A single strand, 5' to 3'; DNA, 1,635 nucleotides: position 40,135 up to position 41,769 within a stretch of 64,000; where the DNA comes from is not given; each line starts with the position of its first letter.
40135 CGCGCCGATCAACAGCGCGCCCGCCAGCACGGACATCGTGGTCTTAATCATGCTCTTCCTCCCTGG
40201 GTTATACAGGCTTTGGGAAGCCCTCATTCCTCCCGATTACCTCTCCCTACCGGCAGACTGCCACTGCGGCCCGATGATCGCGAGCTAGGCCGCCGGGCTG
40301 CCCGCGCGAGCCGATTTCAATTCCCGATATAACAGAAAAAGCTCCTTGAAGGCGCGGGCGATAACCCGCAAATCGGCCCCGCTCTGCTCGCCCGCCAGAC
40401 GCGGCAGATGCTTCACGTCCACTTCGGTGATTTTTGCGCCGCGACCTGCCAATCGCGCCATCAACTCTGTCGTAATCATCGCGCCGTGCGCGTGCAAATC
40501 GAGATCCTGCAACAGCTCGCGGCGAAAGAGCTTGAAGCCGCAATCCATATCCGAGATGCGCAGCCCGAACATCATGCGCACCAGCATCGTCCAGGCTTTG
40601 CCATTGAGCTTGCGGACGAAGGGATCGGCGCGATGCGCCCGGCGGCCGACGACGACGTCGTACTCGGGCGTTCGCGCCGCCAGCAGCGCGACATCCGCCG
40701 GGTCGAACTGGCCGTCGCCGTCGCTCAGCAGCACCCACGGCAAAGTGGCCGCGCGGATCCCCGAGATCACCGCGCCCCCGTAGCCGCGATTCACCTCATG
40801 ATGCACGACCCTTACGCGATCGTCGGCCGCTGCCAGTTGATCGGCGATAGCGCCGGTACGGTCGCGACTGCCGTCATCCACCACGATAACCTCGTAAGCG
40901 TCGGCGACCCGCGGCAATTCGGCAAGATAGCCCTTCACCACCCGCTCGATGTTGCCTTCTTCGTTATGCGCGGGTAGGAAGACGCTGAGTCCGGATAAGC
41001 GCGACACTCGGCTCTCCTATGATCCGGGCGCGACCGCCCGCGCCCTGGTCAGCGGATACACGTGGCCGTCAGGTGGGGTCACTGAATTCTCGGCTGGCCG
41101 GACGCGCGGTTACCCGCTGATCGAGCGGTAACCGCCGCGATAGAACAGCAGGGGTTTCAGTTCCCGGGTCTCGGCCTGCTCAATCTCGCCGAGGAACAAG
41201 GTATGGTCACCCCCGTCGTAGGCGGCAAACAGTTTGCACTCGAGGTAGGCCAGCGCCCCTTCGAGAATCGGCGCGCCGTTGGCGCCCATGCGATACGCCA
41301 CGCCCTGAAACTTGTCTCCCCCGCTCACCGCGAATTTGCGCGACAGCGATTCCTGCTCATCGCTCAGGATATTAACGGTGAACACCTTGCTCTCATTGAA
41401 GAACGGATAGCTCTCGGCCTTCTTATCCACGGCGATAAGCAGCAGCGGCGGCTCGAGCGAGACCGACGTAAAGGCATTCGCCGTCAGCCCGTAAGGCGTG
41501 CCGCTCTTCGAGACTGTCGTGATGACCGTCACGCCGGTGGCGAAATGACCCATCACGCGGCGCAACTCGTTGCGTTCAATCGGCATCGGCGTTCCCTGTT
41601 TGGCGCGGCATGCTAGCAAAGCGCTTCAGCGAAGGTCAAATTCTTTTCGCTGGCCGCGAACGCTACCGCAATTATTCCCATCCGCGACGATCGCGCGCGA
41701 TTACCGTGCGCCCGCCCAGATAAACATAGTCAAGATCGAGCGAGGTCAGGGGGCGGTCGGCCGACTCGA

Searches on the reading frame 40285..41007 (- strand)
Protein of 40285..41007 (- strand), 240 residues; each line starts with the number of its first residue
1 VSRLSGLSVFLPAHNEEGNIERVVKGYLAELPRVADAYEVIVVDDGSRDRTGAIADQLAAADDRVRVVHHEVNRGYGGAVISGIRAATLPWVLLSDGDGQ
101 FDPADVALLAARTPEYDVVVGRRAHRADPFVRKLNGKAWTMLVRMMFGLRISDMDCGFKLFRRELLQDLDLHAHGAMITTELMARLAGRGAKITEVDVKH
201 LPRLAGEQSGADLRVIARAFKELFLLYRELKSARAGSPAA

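Call 8: find_encoding_contigs(protein=window:40285-41007:-, flank=10000)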
Protein window:40285-41007:- (240 aa): 18 contigs read that carry it; 6 places shown.
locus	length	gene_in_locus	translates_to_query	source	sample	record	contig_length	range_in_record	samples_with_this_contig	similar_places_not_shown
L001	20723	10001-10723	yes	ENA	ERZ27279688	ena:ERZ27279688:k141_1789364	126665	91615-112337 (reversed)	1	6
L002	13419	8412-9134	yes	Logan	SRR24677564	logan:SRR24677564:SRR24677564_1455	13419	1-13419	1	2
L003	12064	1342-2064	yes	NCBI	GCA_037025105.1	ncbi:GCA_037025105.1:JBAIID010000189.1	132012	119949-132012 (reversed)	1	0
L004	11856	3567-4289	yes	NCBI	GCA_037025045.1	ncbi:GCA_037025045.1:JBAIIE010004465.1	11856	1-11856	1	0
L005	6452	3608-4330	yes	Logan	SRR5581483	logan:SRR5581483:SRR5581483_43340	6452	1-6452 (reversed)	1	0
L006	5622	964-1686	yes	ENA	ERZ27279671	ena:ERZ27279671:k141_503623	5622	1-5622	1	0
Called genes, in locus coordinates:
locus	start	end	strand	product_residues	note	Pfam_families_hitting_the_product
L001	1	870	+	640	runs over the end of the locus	PF00662:Proton_antipo_N, PF00361:Proton_antipo_M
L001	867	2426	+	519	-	PF00361:Proton_antipo_M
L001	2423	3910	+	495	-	PF00361:Proton_antipo_M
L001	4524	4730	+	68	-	-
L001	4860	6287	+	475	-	PF00324:AA_permease, PF13520:AA_permease_2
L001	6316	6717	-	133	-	PF07858:LEH (weak), PF07366:SnoaL (weak), PF12680:SnoaL_2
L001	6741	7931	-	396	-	PF00465:Fe-ADH, PF13685:Fe-ADH_2, PF25137:ADH_Fe_C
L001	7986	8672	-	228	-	PF03734:YkuD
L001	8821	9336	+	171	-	PF01613:Flavin_Reduct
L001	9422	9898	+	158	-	PF01613:Flavin_Reduct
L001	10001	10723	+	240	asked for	PF00535:Glycos_transf_2, PF13641:Glyco_tranf_2_3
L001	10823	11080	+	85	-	-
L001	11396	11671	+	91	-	-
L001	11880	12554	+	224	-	-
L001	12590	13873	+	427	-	PF00768:Peptidase_S11, PF13354:Beta-lactamase2, PF07943:PBP5_C (weak)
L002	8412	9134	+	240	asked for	PF00535:Glycos_transf_2, PF13641:Glyco_tranf_2_3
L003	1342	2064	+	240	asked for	PF00535:Glycos_transf_2, PF13641:Glyco_tranf_2_3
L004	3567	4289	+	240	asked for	PF00535:Glycos_transf_2, PF13641:Glyco_tranf_2_3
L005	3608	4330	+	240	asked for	PF00535:Glycos_transf_2, PF13641:Glyco_tranf_2_3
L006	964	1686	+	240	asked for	PF00535:Glycos_transf_2, PF13641:Glyco_tranf_2_3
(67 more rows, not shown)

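Call 10: find_related_loci(query=window:40285-41007:-, collection=genome_contigs, flank=10000)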
Query window:40285-41007:- (240 aa) in genome_contigs; peptide patterns used: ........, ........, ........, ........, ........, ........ (x = any residue, [..] = any of these).
600 stretches matched a pattern (row limit reached: there are more); 430 encode a relative of the query (tblastn E <= 1e-3); the best 80 are kept; 80 distinct loci.
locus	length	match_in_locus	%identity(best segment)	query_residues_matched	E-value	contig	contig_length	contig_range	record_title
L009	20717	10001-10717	83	1-239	7e-134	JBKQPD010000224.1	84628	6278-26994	MAG: Candidatus Binataceae bacterium isolate LAWAr2D2E2F__bin_98 LAWAr2D2E2F_000000247631, whole genome shotgun sequence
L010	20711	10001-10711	82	1-237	2e-132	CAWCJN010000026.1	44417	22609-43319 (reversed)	MAG: uncultured proteobacterium isolate MFD09603.bin.2.204 genome assembly, contig: contig_81439, whole genome shotgun s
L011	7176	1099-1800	82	1-234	2e-128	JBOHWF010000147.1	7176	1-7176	MAG: Candidatus Binataceae bacterium isolate TC-B3_metabat2.bin.26 k127_170230, whole genome shotgun sequence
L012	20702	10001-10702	80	1-234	1e-118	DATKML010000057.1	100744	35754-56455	MAG TPA_asm: Candidatus Binataceae bacterium isolate SMAG_U14710 k141_1532834, whole genome shotgun sequence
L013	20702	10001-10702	74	3-236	2e-117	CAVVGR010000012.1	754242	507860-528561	MAG: uncultured delta proteobacterium isolate MFD01716.bin.2.12 genome assembly, contig: contig_6038, whole genome shotg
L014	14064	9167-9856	77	3-232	6e-117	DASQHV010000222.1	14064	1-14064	MAG TPA_asm: Candidatus Acidiferrales bacterium isolate SMAG_U11842 k141_1209416, whole genome shotgun sequence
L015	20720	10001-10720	71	1-240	2e-116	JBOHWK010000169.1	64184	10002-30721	MAG: Candidatus Binataceae bacterium isolate TC-S_metabat2.bin.46 k127_744140, whole genome shotgun sequence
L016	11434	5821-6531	72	2-238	2e-116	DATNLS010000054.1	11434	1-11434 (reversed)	MAG TPA_asm: Candidatus Acidiferrales bacterium isolate SMAG_U11458 k141_607856, whole genome shotgun sequence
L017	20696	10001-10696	74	3-234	1e-115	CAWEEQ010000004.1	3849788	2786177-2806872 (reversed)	MAG: uncultured delta proteobacterium isolate MFD01138.bin.1.15 genome assembly, contig: contig_9436, whole genome shotg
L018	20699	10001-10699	73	2-234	3e-115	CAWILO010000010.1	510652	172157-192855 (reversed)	MAG: uncultured delta proteobacterium isolate MFD03346.bin.1.66 genome assembly, contig: contig_26054, whole genome shot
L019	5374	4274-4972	73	2-234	5e-115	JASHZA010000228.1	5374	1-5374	MAG: Candidatus Binataceae bacterium isolate JOPF297 JOPF_AWAY_contig_831681, whole genome shotgun sequence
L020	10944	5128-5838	71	3-239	2e-114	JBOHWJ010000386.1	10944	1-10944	MAG: Candidatus Binataceae bacterium isolate TC-S_metawrap_bin.57 k127_660074, whole genome shotgun sequence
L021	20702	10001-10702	73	3-236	3e-114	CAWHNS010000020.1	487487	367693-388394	MAG: uncultured delta proteobacterium isolate MFD09222.bin.2.29 genome assembly, contig: contig_73075, whole genome shot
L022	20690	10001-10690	74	2-231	4e-114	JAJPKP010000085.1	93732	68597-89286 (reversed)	MAG: Proteobacteria bacterium isolate Centralia_MAG_89 k107_35474029, whole genome shotgun sequence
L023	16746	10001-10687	72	3-231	5e-114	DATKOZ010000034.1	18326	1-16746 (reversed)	MAG TPA_asm: Candidatus Binataceae bacterium isolate SMAG_U14778 k141_1326713, whole genome shotgun sequence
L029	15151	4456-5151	72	3-234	1e-113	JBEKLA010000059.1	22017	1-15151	MAG: Candidatus Binataceae bacterium isolate SPRUCE 35 SPRUCE_35_59, whole genome shotgun sequence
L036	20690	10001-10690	72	2-231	3e-113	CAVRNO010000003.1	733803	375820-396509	MAG: Candidatus Binataceae bacterium isolate MFD03726.bin.1.6 genome assembly, contig: contig_31047, whole genome shotgu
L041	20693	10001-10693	73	4-234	5e-112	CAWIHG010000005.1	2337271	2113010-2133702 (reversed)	MAG: uncultured delta proteobacterium isolate MFD05502.bin.1.2 genome assembly, contig: contig_34688, whole genome shotg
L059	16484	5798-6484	74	2-230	6e-110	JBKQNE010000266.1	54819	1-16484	MAG: Candidatus Binataceae bacterium isolate LASAr3G3H3I__bin_44 LASAr3G3H3I_000000334385, whole genome shotgun sequence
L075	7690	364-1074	69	4-240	1e-105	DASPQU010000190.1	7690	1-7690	MAG TPA_asm: Candidatus Binataceae bacterium isolate SMAG_U12207 k141_2342900, whole genome shotgun sequence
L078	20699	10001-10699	66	2-234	5e-105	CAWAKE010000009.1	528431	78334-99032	MAG: uncultured delta proteobacterium isolate MFD02416.bin.1.126 genome assembly, contig: contig_9103, whole genome shot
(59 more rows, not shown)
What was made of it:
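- Many of the source MAGs come from peat, palsa and forest soils (record titles in call 10).
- Tried and rejected: Synteny through the neighbouring GT2 gene solved the problem instead (call 10).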

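Call 58: search_protein_families(library=ncbifam, proteins=[window:40285-41007:-], max_evalue=0.00001)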
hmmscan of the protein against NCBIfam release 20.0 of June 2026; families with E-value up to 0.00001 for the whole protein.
window:40285-41007:- (240 aa): 15 families
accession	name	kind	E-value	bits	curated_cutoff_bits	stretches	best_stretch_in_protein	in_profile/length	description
NF007986.1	PRK10714.1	equivalog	1.7e-23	83.1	529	1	5-217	6-217/316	undecaprenyl-phosphate 4-deoxy-4-formamido-L-arabinose transferase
TIGR04182.1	glyco_TIGR04182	equivalog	2.4e-21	76.4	325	1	8-231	3-219/293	S-layer glycoprotein N-glycosyltransferase AglJ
NF047588.1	GlcsyltransPgfSStrep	equivalog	2.1e-20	73.2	500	1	7-167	3-165/308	glycosyltransferase PgfS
NF041391.1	DPhHxTase_Halo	equivalog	3.9e-18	65.2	375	1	14-204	4-187/213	dolichyl-phosphate hexose transferase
NF058614.1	PPMAGASynPpgS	equivalog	4.1e-17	62.4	370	1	9-199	4-195/226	polyprenyl-phospho-N-acetylgalactosaminyl synthase PpgS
TIGR03937.1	PgaC_IcaA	equivalog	8.8e-16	57.9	422.3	1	4-109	44-146/407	poly-beta-1,6-N-acetyl-D-glucosamine synthase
NF041875.1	EPS_EpsD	equivalog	5e-10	39.3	370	1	7-111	1-102/325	exopolysaccharide biosynthesis glycosyltransferase EpsD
TIGR03965.1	mycofact_glyco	equivalog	1.3e-09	37.5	280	1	6-100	75-166/467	mycofactocin biosynthesis glycosyltransferase MftF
TIGR03469.1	HpnB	hypoth_equivalog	1.5e-09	37.4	379.25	1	8-115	47-162/386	hopene-associated glycosyltransferase HpnB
NF007482.0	PRK10073.1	equivalog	2.8e-09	36.4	423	1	3-104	4-101/334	glycosyltransferase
TIGR04283.1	glyco_like_mftF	equivalog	2.9e-09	36.8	182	1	7-111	1-95/221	TIGR04283 family arsenosugar biosynthesis glycosyltransferase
NF010496.0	PRK13915.1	equivalog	1.2e-08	34.4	262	1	7-98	33-126/307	glucosyl-3-phosphoglycerate synthase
NF047683.1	TeichurnBiosyTuaG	equivalog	3e-08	33.6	400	1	7-103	8-101/252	teichuronic acid biosynthesis protein TuaG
NF045692.1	OglycostaseCruG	equivalog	4.3e-06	25.9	600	1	3-120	39-161/386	2'-O-glycosyltransferase CruG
TIGR04242.1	nodulat_NodC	equivalog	7e-06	25.2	550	1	8-116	51-159/395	chitooligosaccharide synthase NodC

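Call 67: search_protein_families(library=ncbifam, proteins=[L015:10953-11210:+, L041:10966-11214:+, L078:10959-11243:+, L029:5424-5708:+, L023:10932-11225:+, L075:1259-1513:+, L059:6719-6925:+, L036:10927-11181:+], max_evalue=0.01)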
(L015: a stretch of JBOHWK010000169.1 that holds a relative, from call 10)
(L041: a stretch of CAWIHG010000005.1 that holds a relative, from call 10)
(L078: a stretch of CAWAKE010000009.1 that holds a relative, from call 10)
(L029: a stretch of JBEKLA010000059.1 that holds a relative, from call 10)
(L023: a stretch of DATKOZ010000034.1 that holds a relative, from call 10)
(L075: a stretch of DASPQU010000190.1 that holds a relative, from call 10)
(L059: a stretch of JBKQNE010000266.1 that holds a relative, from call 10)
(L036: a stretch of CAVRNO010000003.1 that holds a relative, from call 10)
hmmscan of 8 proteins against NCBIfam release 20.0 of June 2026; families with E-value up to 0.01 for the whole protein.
L015:10953-11210:+ (86 aa): 1 family
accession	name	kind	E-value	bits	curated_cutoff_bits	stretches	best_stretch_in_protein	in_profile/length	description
NF033636.1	acid_shock_Asr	equivalog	0.0021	18.8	50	1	1-81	1-81/119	acid resistance repetitive basic protein Asr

L041:10966-11214:+ (83 aa): 1 family
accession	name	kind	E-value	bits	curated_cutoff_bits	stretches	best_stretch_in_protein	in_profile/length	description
NF033636.1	acid_shock_Asr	equivalog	0.0013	19.5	50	1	1-79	1-80/119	acid resistance repetitive basic protein Asr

L078:10959-11243:+ (95 aa): 0 families

L029:5424-5708:+ (95 aa): 0 families

L023:10932-11225:+ (98 aa): 0 families

L075:1259-1513:+ (85 aa): 0 families

L059:6719-6925:+ (69 aa): 0 families

L036:10927-11181:+ (85 aa): 0 families
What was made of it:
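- On Asr (NF033636 / Pfam Asr): The best family member scores 19.5 bits against a cut-off of 50 (call 67).
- Closest known: Asr, the acid-shock periplasmic protein of Enterobacteria. Different: There is no detectable homology: the best score is 19.5 bits against a cut-off of 50 (call 67).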

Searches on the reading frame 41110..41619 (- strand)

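Call 58: search_protein_families(library=ncbifam, proteins=[window:41110-41619:-], max_evalue=0.00001)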
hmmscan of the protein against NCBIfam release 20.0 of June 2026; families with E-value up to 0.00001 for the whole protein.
window:41110-41619:- (169 aa): 8 families
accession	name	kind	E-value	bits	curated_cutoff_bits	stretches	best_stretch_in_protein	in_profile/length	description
NF045919.1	HphnlacHdxRed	equivalog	2.2e-44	151.8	340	1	15-167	6-158/309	p-hydroxyphenylacetate 3-hydroxylase reductase component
NF045630.1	monooxsub_HsaB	equivalog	1.5e-43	148.8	230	1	14-167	5-159/186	3-hydroxy-9,10-secoandrosta-1,3,5(10)-triene-9,17-dione monooxygenase reductase subunit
NF052639.1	FlvnRedFerAPor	equivalog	1.6e-39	135.1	260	1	17-165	5-153/158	flavin reductase FerA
NF042921.1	HpaC_Thermus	equivalog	9.2e-37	126.3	200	1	17-167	3-149/150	4-hydroxyphenylacetate 3-monooxygenase reductase subunit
NF045733.1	StyMonoxStyB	equivalog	7.4e-33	113.6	200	1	18-165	3-147/150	styrene monooxygenase NADH-dependent flavin reductase subunit StyB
TIGR03615.1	RutF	equivalog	1.5e-23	83.5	254.75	1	16-161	3-150/156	NADH-dependent FMN reductase RutF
TIGR02296.1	HpaC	equivalog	5.5e-23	81.7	205.95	1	20-165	2-151/154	4-hydroxyphenylacetate 3-monooxygenase, reductase component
NF012030.0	PRK15486.1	equivalog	2e-16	60.2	315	1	16-148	7-142/170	4-hydroxyphenylacetate 3-monooxygenase reductase subunit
